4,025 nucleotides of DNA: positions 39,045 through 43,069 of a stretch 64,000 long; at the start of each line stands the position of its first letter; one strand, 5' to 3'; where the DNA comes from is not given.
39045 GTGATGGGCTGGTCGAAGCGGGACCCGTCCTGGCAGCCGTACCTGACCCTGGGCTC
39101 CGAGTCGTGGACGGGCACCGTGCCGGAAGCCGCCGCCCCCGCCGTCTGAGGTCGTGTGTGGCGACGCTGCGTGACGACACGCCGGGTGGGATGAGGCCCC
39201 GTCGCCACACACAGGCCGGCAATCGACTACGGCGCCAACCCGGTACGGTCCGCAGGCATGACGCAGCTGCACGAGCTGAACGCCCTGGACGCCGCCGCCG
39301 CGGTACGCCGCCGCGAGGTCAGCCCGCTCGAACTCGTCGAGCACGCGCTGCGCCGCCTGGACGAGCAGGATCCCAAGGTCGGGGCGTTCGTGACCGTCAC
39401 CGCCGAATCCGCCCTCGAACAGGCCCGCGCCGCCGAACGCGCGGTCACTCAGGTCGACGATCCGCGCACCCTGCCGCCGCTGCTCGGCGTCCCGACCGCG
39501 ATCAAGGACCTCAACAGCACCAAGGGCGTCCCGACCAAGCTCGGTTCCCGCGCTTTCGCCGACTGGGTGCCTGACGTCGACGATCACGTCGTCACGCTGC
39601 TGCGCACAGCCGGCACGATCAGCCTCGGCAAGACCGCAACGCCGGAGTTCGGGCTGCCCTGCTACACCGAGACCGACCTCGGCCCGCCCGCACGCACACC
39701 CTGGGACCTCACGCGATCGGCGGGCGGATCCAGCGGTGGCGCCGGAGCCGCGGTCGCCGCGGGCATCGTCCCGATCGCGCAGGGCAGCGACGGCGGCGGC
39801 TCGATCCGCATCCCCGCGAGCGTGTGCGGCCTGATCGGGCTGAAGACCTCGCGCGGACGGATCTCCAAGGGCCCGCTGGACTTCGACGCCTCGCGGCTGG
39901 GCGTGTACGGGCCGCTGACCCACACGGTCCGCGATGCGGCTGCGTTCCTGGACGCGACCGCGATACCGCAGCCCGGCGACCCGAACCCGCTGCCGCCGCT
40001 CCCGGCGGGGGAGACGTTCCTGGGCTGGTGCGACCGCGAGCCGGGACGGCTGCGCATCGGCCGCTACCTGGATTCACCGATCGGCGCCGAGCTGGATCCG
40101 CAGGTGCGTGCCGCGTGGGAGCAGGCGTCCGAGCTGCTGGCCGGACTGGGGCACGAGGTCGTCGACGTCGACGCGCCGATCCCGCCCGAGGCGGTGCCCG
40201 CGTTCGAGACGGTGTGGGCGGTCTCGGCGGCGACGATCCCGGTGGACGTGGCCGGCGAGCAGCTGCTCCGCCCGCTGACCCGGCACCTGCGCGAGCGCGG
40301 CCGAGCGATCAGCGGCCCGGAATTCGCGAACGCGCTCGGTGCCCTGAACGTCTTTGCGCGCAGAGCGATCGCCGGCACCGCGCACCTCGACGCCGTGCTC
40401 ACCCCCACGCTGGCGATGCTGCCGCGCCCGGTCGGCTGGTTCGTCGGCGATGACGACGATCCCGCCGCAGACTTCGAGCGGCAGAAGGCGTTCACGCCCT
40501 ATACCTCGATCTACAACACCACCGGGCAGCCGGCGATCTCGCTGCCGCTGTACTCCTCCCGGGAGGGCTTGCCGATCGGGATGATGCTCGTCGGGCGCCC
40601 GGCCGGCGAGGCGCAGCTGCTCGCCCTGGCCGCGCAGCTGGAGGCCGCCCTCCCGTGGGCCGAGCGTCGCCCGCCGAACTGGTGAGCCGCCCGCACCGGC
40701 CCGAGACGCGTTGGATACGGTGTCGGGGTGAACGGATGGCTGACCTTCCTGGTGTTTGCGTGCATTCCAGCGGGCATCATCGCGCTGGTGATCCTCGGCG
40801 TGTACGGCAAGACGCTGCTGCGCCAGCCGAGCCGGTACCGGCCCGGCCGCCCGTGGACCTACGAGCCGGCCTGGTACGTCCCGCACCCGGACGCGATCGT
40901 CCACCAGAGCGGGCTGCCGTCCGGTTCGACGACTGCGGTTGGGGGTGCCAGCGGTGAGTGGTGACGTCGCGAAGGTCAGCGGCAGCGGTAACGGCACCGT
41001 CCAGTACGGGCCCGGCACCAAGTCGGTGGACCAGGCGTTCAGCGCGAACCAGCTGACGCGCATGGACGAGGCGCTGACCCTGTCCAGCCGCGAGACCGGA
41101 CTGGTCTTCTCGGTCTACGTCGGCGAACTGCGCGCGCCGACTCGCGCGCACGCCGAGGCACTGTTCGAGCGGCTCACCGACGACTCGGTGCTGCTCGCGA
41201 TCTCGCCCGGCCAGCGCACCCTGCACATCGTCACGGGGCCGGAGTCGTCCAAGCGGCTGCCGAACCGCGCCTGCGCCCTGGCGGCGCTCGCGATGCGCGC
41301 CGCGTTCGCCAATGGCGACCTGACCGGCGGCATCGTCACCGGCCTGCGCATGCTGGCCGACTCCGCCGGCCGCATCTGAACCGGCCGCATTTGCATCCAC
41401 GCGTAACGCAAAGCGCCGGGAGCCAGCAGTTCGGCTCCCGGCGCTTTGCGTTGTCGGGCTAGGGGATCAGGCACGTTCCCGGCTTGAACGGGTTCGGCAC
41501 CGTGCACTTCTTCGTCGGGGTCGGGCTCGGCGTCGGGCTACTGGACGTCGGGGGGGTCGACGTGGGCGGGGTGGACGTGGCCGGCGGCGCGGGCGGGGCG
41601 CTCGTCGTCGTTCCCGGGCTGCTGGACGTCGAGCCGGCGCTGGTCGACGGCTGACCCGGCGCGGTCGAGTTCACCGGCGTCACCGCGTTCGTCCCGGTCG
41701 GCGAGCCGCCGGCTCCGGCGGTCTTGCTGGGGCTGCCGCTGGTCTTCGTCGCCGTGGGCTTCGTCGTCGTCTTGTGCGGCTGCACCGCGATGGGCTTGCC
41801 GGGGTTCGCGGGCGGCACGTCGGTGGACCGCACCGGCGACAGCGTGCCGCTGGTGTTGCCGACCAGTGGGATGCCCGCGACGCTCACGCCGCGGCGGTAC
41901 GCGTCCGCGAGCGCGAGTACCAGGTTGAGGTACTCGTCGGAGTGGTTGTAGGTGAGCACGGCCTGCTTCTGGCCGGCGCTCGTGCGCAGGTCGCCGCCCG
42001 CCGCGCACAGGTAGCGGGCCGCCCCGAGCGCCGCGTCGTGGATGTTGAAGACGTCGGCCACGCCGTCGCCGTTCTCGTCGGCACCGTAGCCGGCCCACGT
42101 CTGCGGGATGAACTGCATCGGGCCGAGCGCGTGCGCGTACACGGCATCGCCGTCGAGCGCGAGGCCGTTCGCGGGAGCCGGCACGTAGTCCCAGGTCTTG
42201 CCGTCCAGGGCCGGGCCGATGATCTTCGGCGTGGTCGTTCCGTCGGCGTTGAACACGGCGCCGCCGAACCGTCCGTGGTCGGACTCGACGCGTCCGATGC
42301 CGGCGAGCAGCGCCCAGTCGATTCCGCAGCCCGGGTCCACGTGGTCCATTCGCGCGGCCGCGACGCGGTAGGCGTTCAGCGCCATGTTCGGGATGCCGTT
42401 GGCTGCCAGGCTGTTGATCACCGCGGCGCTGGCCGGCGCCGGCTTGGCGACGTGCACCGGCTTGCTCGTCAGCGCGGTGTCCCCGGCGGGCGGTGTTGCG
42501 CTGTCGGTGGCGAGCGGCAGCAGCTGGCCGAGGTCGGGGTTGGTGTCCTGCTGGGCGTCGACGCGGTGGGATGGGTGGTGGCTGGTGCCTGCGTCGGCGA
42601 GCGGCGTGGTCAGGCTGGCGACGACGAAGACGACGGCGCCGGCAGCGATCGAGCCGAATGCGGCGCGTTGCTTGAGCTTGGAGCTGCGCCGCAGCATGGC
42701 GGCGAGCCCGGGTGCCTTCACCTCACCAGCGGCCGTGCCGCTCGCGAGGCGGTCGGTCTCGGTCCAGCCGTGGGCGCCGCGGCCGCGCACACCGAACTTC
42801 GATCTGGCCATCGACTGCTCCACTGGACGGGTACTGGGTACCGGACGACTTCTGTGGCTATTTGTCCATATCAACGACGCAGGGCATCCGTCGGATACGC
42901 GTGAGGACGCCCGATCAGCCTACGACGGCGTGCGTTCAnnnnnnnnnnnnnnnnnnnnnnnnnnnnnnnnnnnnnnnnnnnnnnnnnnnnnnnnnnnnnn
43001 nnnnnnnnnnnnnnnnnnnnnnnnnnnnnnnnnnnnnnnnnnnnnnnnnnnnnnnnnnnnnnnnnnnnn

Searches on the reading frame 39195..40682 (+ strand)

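Call 79: search_protein_families(library=pfam, proteins=[window:39195-40682:+], max_evalue=0.0001)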
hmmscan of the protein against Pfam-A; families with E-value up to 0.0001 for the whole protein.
window:39195-40682:+ (496 aa): 1 family
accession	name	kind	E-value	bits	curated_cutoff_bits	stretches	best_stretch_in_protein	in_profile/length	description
PF01425.27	Amidase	-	2.3e-99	333.9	27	1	46-476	1-445/445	Amidase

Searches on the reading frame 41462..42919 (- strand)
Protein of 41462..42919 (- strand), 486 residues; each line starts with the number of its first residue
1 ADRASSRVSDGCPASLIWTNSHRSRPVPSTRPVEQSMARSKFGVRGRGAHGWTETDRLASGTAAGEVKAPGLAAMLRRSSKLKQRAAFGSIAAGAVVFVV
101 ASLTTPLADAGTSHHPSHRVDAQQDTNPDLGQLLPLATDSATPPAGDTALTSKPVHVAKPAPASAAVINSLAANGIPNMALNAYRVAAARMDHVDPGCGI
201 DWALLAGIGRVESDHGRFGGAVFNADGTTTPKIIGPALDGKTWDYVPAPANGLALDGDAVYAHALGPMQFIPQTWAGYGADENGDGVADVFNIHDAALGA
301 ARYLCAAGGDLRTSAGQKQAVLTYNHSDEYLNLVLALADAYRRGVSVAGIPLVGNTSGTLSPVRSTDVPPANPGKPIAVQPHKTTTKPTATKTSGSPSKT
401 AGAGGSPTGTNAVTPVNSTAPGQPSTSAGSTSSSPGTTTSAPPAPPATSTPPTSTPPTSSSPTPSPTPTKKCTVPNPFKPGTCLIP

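Call 79: search_protein_families(library=pfam, proteins=[window:41462-42919:-], max_evalue=0.0001)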
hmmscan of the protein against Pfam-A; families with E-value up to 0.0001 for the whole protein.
window:41462-42919:- (486 aa): 1 family
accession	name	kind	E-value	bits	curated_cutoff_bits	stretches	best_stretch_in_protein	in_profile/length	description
PF13406.11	SLT_2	-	2e-09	37.5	24.3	1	261-308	152-200/292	Transglycosylase SLT domain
